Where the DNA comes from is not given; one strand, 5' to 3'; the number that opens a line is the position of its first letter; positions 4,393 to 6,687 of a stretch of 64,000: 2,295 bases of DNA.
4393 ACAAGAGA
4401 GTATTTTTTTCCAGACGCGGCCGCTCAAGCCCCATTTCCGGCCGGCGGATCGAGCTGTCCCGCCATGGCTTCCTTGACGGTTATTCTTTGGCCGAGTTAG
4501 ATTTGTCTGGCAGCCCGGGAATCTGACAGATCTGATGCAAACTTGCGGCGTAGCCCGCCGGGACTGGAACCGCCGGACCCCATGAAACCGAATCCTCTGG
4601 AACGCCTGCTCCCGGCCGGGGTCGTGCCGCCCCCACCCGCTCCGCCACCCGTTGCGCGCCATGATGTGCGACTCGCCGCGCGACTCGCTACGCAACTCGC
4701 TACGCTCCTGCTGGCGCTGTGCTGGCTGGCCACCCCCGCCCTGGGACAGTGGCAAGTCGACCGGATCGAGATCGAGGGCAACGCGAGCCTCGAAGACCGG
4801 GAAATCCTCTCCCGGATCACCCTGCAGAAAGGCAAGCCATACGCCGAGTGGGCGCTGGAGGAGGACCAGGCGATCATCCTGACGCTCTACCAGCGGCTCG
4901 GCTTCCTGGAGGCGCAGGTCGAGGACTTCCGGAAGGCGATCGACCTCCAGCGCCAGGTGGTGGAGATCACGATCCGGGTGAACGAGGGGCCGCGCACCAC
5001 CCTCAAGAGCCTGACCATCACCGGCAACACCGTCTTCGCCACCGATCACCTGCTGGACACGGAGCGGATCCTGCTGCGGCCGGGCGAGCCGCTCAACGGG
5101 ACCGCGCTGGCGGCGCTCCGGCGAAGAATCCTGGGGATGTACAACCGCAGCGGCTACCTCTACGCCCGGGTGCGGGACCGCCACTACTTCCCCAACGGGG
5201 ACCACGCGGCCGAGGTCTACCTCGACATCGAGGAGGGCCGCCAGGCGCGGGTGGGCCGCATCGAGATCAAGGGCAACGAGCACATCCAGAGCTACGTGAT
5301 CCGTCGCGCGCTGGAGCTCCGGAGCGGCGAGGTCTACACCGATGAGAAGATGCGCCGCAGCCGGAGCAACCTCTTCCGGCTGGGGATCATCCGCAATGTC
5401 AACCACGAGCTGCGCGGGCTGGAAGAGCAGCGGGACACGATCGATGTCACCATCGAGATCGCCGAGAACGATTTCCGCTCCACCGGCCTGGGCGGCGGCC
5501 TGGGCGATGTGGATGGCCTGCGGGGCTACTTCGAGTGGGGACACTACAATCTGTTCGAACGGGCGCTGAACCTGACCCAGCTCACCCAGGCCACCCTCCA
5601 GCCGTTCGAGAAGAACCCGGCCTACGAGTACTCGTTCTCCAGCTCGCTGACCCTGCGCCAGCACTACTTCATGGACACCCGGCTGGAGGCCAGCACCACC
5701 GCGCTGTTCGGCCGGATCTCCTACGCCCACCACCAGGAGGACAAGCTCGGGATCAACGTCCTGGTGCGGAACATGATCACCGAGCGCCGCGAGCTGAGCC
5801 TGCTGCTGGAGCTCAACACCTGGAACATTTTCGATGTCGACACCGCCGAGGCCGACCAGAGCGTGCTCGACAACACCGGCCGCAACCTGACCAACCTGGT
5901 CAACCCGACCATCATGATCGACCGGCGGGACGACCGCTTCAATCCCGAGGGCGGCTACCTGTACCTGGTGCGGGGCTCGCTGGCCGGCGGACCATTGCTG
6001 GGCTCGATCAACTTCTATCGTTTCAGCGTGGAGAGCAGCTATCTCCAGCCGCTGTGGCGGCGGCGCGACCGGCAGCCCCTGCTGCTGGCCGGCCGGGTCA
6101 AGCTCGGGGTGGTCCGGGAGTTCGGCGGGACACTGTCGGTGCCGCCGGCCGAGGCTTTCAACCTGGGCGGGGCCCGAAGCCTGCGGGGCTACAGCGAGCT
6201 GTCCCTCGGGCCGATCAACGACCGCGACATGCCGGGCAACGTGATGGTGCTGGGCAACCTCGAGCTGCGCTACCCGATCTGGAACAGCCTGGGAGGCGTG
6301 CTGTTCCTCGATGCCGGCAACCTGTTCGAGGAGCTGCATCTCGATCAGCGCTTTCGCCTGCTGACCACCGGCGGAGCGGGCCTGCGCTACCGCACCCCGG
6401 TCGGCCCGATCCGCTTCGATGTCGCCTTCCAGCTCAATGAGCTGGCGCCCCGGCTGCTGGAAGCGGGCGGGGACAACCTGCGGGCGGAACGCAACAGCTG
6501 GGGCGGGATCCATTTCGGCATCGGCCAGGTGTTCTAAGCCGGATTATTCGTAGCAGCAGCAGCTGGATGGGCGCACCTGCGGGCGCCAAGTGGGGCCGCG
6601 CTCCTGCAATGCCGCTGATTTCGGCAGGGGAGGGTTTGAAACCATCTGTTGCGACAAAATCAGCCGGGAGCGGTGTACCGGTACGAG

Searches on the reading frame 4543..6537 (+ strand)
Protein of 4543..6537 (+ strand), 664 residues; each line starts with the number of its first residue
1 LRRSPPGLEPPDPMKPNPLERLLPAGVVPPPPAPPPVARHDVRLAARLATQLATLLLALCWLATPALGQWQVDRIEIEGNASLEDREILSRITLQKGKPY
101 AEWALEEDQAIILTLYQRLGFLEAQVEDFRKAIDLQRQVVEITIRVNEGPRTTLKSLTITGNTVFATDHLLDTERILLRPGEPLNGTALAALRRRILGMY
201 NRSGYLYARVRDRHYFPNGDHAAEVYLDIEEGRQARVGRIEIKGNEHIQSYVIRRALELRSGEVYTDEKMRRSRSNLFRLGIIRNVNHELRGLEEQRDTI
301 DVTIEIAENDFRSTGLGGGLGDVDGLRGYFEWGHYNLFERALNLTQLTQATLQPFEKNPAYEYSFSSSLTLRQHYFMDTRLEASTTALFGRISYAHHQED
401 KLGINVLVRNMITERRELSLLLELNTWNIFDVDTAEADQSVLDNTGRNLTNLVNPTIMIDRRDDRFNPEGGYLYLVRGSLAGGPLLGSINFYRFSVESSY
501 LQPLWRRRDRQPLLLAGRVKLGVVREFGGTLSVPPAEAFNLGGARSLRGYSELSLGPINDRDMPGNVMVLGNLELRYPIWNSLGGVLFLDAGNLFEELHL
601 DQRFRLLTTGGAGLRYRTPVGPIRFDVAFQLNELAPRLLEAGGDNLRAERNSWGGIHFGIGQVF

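Call 66: search_protein_families(library=pfam, proteins=[window:4543-6537:+], max_evalue=0.00001)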
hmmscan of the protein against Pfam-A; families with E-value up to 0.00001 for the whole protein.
window:4543-6537:+ (664 aa): 2 families
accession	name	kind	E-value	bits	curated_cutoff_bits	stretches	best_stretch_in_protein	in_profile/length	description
PF01103.29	Omp85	-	1.4e-43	150.1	24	1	361-664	18-325/325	Omp85 superfamily domain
PF07244.20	POTRA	-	1.2e-36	125.6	21.3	3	72-149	3-79/79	Surface antigen variable number repeat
